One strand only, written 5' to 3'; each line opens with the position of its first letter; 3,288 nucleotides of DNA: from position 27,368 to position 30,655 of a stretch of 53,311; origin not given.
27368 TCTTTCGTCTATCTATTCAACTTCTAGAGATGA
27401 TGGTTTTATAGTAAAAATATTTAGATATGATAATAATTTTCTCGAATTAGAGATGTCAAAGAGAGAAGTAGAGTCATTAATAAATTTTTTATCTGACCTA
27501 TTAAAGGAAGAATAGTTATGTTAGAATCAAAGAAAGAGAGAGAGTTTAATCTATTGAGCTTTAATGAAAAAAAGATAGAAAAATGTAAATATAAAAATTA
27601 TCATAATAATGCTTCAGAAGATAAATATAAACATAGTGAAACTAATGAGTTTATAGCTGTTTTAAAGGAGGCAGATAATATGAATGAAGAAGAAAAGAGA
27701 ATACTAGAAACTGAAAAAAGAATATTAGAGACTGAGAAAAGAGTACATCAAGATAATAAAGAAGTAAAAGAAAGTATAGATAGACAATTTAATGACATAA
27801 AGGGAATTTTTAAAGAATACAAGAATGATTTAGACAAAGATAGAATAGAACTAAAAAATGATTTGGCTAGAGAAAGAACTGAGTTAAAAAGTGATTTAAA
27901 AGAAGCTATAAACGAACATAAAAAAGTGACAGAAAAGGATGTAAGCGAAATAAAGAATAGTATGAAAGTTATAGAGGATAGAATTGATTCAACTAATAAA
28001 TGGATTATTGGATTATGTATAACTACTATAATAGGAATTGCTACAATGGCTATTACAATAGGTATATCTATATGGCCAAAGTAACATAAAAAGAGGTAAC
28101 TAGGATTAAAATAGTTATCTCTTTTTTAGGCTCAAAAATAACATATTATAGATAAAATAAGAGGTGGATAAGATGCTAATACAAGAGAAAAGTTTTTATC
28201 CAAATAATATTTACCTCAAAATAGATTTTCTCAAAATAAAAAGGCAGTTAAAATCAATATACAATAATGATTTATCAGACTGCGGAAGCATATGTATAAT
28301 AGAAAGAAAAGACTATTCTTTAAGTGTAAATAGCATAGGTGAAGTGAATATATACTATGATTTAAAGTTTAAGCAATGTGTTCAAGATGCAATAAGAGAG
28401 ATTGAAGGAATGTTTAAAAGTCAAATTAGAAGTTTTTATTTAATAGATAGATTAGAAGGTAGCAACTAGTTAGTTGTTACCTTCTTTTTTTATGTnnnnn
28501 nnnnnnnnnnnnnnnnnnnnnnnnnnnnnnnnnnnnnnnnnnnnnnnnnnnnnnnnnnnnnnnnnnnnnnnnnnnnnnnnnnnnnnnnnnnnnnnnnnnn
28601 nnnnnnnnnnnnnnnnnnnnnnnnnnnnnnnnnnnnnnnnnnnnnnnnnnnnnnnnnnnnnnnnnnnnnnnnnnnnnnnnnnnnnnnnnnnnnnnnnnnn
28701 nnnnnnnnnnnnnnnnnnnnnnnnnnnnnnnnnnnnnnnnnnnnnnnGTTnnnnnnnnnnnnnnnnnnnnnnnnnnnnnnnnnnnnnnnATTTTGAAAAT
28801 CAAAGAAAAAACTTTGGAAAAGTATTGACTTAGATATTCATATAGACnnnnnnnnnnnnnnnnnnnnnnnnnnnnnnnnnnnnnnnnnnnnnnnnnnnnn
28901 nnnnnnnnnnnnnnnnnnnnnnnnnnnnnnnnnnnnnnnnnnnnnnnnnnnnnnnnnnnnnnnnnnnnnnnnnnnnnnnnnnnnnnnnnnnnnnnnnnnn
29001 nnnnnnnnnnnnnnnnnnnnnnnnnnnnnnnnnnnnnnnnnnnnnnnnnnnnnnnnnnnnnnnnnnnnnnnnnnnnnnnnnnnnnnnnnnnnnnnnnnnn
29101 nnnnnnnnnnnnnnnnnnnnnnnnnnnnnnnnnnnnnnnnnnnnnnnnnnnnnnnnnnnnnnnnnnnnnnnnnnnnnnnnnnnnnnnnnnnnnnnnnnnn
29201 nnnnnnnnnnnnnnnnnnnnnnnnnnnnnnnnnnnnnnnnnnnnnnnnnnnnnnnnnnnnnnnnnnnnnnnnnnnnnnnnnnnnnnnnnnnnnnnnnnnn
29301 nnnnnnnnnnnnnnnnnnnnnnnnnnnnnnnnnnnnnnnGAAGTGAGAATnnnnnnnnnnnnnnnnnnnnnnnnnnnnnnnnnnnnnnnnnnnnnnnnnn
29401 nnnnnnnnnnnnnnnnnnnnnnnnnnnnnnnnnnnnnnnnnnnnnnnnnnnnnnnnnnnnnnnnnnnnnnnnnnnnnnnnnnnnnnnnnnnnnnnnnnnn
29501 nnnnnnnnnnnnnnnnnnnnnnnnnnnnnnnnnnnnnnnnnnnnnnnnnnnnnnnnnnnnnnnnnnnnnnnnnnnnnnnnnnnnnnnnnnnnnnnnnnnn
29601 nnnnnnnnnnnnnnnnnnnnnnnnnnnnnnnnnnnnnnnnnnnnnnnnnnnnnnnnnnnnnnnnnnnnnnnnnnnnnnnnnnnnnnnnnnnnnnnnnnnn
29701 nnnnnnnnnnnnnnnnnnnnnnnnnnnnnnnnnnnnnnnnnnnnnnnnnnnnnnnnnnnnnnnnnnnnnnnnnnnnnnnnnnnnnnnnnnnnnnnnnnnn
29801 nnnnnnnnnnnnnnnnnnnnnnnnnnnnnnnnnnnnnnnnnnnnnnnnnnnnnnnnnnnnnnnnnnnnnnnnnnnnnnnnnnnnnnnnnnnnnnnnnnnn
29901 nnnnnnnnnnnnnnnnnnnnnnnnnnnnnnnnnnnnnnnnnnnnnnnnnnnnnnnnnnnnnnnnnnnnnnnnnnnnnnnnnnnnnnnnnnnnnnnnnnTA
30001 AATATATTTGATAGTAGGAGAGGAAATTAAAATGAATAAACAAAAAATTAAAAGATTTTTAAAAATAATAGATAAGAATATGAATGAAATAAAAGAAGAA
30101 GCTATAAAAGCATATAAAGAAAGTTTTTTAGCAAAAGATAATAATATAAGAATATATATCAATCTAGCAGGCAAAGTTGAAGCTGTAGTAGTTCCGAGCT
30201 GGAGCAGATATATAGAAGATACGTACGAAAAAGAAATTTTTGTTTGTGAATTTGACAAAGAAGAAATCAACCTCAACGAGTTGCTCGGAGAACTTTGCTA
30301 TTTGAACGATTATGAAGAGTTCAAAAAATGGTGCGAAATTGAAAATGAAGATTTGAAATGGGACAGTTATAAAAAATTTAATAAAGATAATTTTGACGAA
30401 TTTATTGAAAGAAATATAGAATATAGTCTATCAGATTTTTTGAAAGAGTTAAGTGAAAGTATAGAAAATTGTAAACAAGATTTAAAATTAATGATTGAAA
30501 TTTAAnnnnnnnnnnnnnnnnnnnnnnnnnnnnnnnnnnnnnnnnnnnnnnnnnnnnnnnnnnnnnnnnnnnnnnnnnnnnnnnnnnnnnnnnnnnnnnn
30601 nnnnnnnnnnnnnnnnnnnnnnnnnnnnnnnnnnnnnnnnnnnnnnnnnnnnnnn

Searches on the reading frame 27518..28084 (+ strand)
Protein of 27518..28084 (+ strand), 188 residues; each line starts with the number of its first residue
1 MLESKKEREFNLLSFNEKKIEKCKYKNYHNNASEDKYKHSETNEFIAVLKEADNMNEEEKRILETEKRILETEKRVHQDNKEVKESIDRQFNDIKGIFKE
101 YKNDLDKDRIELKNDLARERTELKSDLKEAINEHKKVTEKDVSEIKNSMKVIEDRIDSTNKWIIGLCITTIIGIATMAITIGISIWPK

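Call 14: search_protein_families(library=pfam, proteins=[window:27518-28084:+], max_evalue=0.01)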
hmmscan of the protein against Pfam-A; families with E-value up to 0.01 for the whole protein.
window:27518-28084:+ (188 aa): 0 families

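Call 46: search_protein_families(library=padloc, proteins=[window:27518-28084:+], max_evalue=0.01)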
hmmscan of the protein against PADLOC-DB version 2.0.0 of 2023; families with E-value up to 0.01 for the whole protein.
window:27518-28084:+ (188 aa): 1 family
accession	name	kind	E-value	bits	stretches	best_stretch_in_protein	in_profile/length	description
PDLC04634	PDC-M40C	-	0.0015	16.2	1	59-180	203-328/344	-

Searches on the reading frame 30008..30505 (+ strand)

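Call 3: search_protein_families(library=pfam, proteins=[window:30008-30505:+], max_evalue=1)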
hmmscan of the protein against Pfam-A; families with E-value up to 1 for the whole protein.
window:30008-30505:+ (165 aa): 0 families

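Call 6: search_protein_families(library=phrogs, proteins=[window:30008-30505:+], max_evalue=0.01)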
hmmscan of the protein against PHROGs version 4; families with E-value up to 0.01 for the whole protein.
window:30008-30505:+ (165 aa): 3 families
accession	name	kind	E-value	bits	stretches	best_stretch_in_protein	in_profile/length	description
phrog_4337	-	unknown function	1.7e-67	227.4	1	9-164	1-155/156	-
phrog_27416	-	unknown function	2.2e-29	103.2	1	9-110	1-101/104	-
phrog_30435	-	unknown function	3e-17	63.3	1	112-164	4-56/57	-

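Call 46: search_protein_families(library=padloc, proteins=[window:30008-30505:+], max_evalue=0.01)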
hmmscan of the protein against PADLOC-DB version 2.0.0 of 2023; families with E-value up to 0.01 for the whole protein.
window:30008-30505:+ (165 aa): 0 families
